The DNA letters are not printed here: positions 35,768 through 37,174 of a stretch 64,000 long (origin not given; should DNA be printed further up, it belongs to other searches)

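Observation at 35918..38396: Translationally coupled B12-rSAM / SPASM-rSAM pair (ATGA overlap) and pairing pattern of the three SPASM paralogues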

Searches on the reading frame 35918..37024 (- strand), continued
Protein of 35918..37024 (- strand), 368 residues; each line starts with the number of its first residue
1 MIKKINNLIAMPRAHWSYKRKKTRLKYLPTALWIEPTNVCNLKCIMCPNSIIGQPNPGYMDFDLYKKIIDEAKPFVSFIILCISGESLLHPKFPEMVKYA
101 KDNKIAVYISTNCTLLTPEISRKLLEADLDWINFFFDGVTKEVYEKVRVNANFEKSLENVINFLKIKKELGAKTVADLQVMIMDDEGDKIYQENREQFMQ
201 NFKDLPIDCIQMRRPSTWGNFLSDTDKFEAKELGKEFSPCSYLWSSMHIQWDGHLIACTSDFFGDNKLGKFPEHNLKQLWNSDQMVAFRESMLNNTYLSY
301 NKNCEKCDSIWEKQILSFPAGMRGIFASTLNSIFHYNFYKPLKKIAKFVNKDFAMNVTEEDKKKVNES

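Call 33: find_encoding_contigs(protein=P0015, flank=10000, max_places=1)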
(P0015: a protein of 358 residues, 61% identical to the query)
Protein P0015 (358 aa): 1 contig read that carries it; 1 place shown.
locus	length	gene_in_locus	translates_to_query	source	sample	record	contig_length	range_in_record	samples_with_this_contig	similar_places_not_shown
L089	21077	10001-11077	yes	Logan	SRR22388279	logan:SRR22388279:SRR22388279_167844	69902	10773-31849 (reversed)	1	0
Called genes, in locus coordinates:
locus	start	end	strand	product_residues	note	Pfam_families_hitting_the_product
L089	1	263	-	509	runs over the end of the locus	PF13231:PMT_2, PF13432:TPR_16 (weak), PF13414:TPR_11 (weak), PF13431:TPR_17 (weak), PF00515:TPR_1, PF07719:TPR_2 (weak), PF13181:TPR_8 (weak), PF13414:TPR_11, +2 more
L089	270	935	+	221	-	PF00970:FAD_binding_6, PF26733:03009_C (faint), PF00175:NAD_binding_1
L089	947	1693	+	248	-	PF12686:DUF3800 (faint)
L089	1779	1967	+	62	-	-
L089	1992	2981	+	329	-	PF00535:Glycos_transf_2, PF13641:Glyco_tranf_2_3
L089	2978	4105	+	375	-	PF13439:Glyco_transf_4, PF13579:Glyco_trans_4_4 (weak), PF00534:Glycos_transf_1, PF13692:Glyco_trans_1_4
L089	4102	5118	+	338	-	PF04055:Radical_SAM, PF13186:SPASM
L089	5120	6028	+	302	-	PF13489:Methyltransf_23, PF08241:Methyltransf_11, PF13649:Methyltransf_25, PF13847:Methyltransf_31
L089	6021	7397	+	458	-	PF02310:B12-binding, PF04055:Radical_SAM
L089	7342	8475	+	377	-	PF00534:Glycos_transf_1, PF13692:Glyco_trans_1_4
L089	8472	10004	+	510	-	PF02310:B12-binding, PF04055:Radical_SAM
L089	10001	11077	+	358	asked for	PF04055:Radical_SAM, PF13186:SPASM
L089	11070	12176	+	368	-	PF01041:DegT_DnrJ_EryC1, PF01053:Cys_Met_Meta_PP (faint), PF01212:Beta_elim_lyase (weak)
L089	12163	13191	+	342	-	PF01408:GFO_IDH_MocA, PF02894:GFO_IDH_MocA_C, PF22725:GFO_IDH_MocA_C3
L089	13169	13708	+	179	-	PF25084:LbH_EIF2B, PF25087:GMPPB_C, PF00132:Hexapep, PF14602:Hexapep_2 (weak), PF00132:Hexapep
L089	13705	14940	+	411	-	PF13439:Glyco_transf_4, PF13579:Glyco_trans_4_4, PF00534:Glycos_transf_1, PF13692:Glyco_trans_1_4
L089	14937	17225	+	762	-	-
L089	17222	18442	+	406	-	-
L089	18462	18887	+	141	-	-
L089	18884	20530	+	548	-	-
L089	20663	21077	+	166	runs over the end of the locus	PF13439:Glyco_transf_4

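Call 34: find_encoding_contigs(protein=P0014, flank=10000, max_places=1)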
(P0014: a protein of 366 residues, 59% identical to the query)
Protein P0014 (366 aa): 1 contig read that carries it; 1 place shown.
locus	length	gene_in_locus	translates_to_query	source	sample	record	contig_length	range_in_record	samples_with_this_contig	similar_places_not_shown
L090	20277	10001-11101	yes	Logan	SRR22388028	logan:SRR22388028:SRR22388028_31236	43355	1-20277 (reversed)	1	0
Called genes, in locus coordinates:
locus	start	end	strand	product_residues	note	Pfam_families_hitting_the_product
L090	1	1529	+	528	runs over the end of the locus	PF02310:B12-binding (weak), PF04055:Radical_SAM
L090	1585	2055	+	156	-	-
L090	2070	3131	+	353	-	PF13641:Glyco_tranf_2_3, PF00535:Glycos_transf_2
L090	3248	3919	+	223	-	PF08843:AbiEii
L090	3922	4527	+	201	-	-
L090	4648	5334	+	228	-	PF13489:Methyltransf_23, PF13847:Methyltransf_31 (weak), PF08241:Methyltransf_11, PF13649:Methyltransf_25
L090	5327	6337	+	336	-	PF04055:Radical_SAM, PF13186:SPASM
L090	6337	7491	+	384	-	PF13439:Glyco_transf_4, PF13579:Glyco_trans_4_4, PF00534:Glycos_transf_1, PF13692:Glyco_trans_1_4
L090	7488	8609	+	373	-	PF04055:Radical_SAM, PF13186:SPASM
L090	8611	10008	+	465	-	PF02310:B12-binding, PF04055:Radical_SAM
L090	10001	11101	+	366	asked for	PF04055:Radical_SAM, PF13186:SPASM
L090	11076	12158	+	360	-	PF13641:Glyco_tranf_2_3, PF00535:Glycos_transf_2, PF10111:Glyco_tranf_2_2, PF13632:Glyco_trans_2_3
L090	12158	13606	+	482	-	PF02310:B12-binding, PF04055:Radical_SAM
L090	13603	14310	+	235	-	PF00535:Glycos_transf_2, PF10111:Glyco_tranf_2_2 (weak)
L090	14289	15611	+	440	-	PF01266:DAO, PF01593:Amino_oxidase, PF13450:NAD_binding_8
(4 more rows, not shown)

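Call 35: find_encoding_contigs(protein=P0030, flank=10000, max_places=1)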
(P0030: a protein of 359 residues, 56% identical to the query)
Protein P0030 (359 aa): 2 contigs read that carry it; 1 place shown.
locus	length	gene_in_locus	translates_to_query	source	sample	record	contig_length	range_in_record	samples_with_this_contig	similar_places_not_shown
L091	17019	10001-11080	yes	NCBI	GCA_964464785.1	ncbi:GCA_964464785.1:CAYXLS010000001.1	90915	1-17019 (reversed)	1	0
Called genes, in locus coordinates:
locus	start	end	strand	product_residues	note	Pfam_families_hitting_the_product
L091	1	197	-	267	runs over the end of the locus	PF13489:Methyltransf_23, PF13847:Methyltransf_31, PF08241:Methyltransf_11, PF08242:Methyltransf_12 (weak), PF13649:Methyltransf_25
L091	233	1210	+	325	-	PF10111:Glyco_tranf_2_2 (faint), PF13641:Glyco_tranf_2_3 (faint), PF00535:Glycos_transf_2 (weak), PF13632:Glyco_trans_2_3 (weak)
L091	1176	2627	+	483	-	PF04055:Radical_SAM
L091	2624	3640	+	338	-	PF00535:Glycos_transf_2, PF13641:Glyco_tranf_2_3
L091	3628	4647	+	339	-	PF04055:Radical_SAM, PF13186:SPASM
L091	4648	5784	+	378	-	PF13439:Glyco_transf_4, PF00534:Glycos_transf_1, PF13692:Glyco_trans_1_4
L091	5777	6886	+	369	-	PF04055:Radical_SAM, PF13353:Fer4_12, PF13186:SPASM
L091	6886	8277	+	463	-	PF02310:B12-binding, PF04055:Radical_SAM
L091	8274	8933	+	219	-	PF13489:Methyltransf_23 (weak), PF13649:Methyltransf_25, PF08241:Methyltransf_11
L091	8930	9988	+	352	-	PF00535:Glycos_transf_2, PF10111:Glyco_tranf_2_2, PF13641:Glyco_tranf_2_3, PF13632:Glyco_trans_2_3 (weak)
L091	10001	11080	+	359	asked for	PF04055:Radical_SAM, PF13186:SPASM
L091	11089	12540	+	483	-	PF02310:B12-binding, PF04055:Radical_SAM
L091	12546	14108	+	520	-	PF02310:B12-binding, PF04055:Radical_SAM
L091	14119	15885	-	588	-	PF13414:TPR_11 (faint), PF13181:TPR_8 (faint), PF14559:TPR_19 (faint), PF00515:TPR_1 (weak), PF07719:TPR_2 (weak)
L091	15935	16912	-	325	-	PF01933:CofD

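Call 36: find_encoding_contigs(protein=P0046, flank=10000, max_places=1)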
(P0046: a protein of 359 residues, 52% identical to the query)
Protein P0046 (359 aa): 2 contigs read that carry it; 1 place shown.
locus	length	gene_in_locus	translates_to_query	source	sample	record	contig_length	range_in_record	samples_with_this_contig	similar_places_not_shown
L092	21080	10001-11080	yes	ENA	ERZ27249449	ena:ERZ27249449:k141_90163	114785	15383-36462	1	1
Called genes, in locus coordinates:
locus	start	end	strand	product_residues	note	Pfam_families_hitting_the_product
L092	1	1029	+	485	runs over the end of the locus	PF02310:B12-binding (weak), PF04055:Radical_SAM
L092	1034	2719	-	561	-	PF07719:TPR_2 (weak), PF13414:TPR_11, PF13424:TPR_12, PF14559:TPR_19, PF00515:TPR_1, PF07719:TPR_2, PF13424:TPR_12, PF00515:TPR_1, +12 more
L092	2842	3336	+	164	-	-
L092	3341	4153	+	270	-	PF00535:Glycos_transf_2, PF10111:Glyco_tranf_2_2 (weak), PF13641:Glyco_tranf_2_3, PF10111:Glyco_tranf_2_2 (weak)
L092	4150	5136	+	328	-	PF01979:Amidohydro_1, PF07969:Amidohydro_3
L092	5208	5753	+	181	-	PF20221:DUF6580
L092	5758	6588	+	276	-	PF14478:DUF4430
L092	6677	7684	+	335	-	PF00535:Glycos_transf_2, PF13641:Glyco_tranf_2_3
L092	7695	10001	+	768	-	PF01209:Ubie_methyltran, PF13489:Methyltransf_23, PF13847:Methyltransf_31, PF08241:Methyltransf_11, PF08242:Methyltransf_12, PF13649:Methyltransf_25, PF02310:B12-binding, PF04055:Radical_SAM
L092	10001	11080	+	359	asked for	PF04055:Radical_SAM, PF13186:SPASM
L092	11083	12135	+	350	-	PF00535:Glycos_transf_2, PF10111:Glyco_tranf_2_2, PF13641:Glyco_tranf_2_3, PF13632:Glyco_trans_2_3 (weak)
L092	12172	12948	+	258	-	PF03848:TehB (weak), PF13489:Methyltransf_23, PF02353:CMAS, PF05175:MTS (weak), PF13847:Methyltransf_31, PF08241:Methyltransf_11, PF08242:Methyltransf_12, PF13649:Methyltransf_25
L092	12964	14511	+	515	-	PF02310:B12-binding, PF04055:Radical_SAM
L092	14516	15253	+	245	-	PF13489:Methyltransf_23, PF02353:CMAS (weak), PF13649:Methyltransf_25, PF13847:Methyltransf_31, PF08241:Methyltransf_11, PF08242:Methyltransf_12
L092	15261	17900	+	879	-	PF11847:GT-C_AftD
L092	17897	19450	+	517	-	-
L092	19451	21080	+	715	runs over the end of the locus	-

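Call 37: predict_structure(alignment_id=A1)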
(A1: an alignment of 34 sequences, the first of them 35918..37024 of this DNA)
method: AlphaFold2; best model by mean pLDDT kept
length: 368 residues; sequences in the alignment: 34
mean_pLDDT: 91.6   pTM: 0.91
mean pLDDT of the five models: 91.6, 91.6, 91.2, 89.6, 89.6
residues with pLDDT >= 90: 260; 70-90: 94; 50-70: 6; < 50: 8
segments of 3 or more residues with pLDDT < 50: 361-368
pLDDT, mean of each block of 10 residues (from residue 1): 93 96 97 96 90 89 99 98 93 98 97 96 98 95 94 98 99 95 93 94 93 88 89 87 95 90 88 98 96 93 87 88 93 87 85 67 46
secondary structure, 60 per line:
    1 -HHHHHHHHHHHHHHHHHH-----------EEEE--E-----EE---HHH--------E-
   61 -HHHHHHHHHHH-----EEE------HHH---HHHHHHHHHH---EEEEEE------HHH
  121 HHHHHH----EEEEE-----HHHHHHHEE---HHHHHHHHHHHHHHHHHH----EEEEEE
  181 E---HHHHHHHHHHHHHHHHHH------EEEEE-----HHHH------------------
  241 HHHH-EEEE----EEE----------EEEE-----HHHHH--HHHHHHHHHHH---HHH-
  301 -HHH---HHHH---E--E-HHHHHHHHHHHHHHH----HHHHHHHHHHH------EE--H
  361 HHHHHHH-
elements in order: H2-19 E31-34 H62-72 E78-80 H93-102 E106-111 H118-126 E131-135 H141-147 H153-170 E175-181 H185-202 E209-213 H219-222 H241-244 E246-249 E254-256 E267-270 H276-280 H283-293 H308-311 H320-334 H339-349 H360-367

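Call 41: fold_search(model_id=the predicted structure, library=pdb)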
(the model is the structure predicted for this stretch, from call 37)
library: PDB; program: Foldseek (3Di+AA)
matches with E <= 10: 1524; with E <= 0.001: 127
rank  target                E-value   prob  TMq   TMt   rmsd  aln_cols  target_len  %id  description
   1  5v1t_A                3.4e-12  1.00  0.57  0.48   4.7       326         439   14  Crystal structure of Streptococcus suis SuiB bound to precursor peptide SuiA (released 2017-08-30)
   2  4m7t                  8.5e-12  1.00  0.52  0.75   6.5       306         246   17  Crystal structure of BtrN in complex with AdoMet and 2-DOIA (released 2013-10-02)
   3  8hzv_C                1.3e-11  1.00  0.58  0.46   8.8       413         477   12  The crystal structure of a Radical SAM Enzyme DesII (released 2024-07-10)
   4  8hzy_A                1.3e-11  1.00  0.56  0.45  10.3       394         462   13  The crystal structure of a Radical SAM Enzyme DesII (released 2024-07-10)
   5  5v1s_A                1.6e-11  1.00  0.57  0.50   4.6       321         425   15  Crystal structure of Streptococcus suis SuiB bound to S-adenosylmethionine (released 2017-08-30)
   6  7vob                  6.4e-11  1.00  0.53  0.59   7.5       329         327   15  The crystal structure of a Radical SAM Enzyme BlsE involved in the Biosynthesis of Blasticidin S (released 2022-05-04)
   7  8hzv_A                8.5e-11  1.00  0.58  0.46   7.4       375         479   13  The crystal structure of a Radical SAM Enzyme DesII (released 2024-07-10)
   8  5v1s_B                1.0e-10  1.00  0.53  0.46   5.2       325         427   15  Crystal structure of Streptococcus suis SuiB bound to S-adenosylmethionine (released 2017-08-30)
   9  4k37_A                1.0e-10  1.00  0.55  0.55  10.5       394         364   15  Native anSMEcpe with bound AdoMet (released 2013-05-08)
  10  5v1q_B                1.2e-10  1.00  0.56  0.48   4.3       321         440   16  Crystal structure of Streptococcus suis SuiB (released 2017-08-30)
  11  5v1q_A                1.7e-10  1.00  0.56  0.49   4.8       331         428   15  Crystal structure of Streptococcus suis SuiB (released 2017-08-30)
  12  8hzy_B                1.7e-10  1.00  0.57  0.47  10.0       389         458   13  The crystal structure of a Radical SAM Enzyme DesII (released 2024-07-10)
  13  8hzv_B                2.9e-10  1.00  0.57  0.46  10.3       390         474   13  The crystal structure of a Radical SAM Enzyme DesII (released 2024-07-10)
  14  8hzv_D                3.3e-10  1.00  0.58  0.46  10.3       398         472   12  The crystal structure of a Radical SAM Enzyme DesII (released 2024-07-10)
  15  2fb2_B                7.3e-10  1.00  0.50  0.55   6.9       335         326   16  Structure of the MoaA Arg17/266/268/Ala triple mutant (released 2006-05-09)
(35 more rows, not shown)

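Call 57: search_protein_families(library=pfam, proteins=[P0076], max_evalue=0.001)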
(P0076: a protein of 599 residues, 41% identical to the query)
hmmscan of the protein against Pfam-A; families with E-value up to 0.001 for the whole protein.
P0076 (599 aa): 3 families
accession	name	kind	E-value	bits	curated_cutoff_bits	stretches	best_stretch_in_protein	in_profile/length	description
PF13186.11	SPASM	-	2.3e-17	63.4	21.5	1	246-313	1-66/67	Iron-sulfur cluster-binding domain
PF04055.27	Radical_SAM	-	5.7e-17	62.8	29.5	1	37-172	1-141/166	Radical SAM superfamily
PF01066.26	CDP-OH_P_transf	-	1.5e-05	25.9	22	1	415-491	4-78/152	CDP-alcohol phosphatidyltransferase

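Call 58: find_encoding_contigs(protein=P0077, flank=10000, max_places=1)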
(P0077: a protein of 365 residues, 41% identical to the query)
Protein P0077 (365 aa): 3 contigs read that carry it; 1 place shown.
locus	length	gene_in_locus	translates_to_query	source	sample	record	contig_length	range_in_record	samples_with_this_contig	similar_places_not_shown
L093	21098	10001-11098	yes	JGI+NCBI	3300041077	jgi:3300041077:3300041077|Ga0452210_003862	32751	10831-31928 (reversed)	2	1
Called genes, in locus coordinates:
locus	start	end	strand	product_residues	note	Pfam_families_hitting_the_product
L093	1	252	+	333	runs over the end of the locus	PF04055:Radical_SAM, PF13353:Fer4_12 (weak), PF13186:SPASM (weak)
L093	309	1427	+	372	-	PF13439:Glyco_transf_4, PF13579:Glyco_trans_4_4 (weak), PF20706:GT4-conflict (weak), PF00534:Glycos_transf_1, PF13692:Glyco_trans_1_4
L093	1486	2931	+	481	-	PF02310:B12-binding, PF04055:Radical_SAM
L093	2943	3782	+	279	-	PF04055:Radical_SAM, PF13186:SPASM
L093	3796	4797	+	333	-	PF04055:Radical_SAM, PF13186:SPASM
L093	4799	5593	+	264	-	PF00535:Glycos_transf_2, PF10111:Glyco_tranf_2_2, PF13641:Glyco_tranf_2_3, PF13632:Glyco_trans_2_3 (weak)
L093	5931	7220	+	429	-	-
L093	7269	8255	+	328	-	PF02388:FemAB (weak), PF13480:Acetyltransf_6, PF02388:FemAB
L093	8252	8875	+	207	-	PF02698:DUF218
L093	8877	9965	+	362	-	PF01041:DegT_DnrJ_EryC1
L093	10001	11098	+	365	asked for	PF04055:Radical_SAM, PF13186:SPASM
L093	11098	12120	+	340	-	PF01522:Polysacc_deac_1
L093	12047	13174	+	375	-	PF13641:Glyco_tranf_2_3, PF00535:Glycos_transf_2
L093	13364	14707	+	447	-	PF02310:B12-binding, PF04055:Radical_SAM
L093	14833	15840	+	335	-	PF00535:Glycos_transf_2, PF10111:Glyco_tranf_2_2 (weak), PF13506:Glyco_transf_21 (weak), PF13641:Glyco_tranf_2_3, PF13632:Glyco_trans_2_3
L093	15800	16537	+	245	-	PF00483:NTP_transferase, PF12804:NTP_transf_3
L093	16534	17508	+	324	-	PF00288:GHMP_kinases_N, PF08544:GHMP_kinases_C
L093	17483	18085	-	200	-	PF13580:SIS_2, PF01380:SIS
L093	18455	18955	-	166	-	-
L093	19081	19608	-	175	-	PF07963:N_methyl (weak)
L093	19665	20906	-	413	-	PF00482:T2SSF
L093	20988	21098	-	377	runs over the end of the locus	PF00437:T2SSE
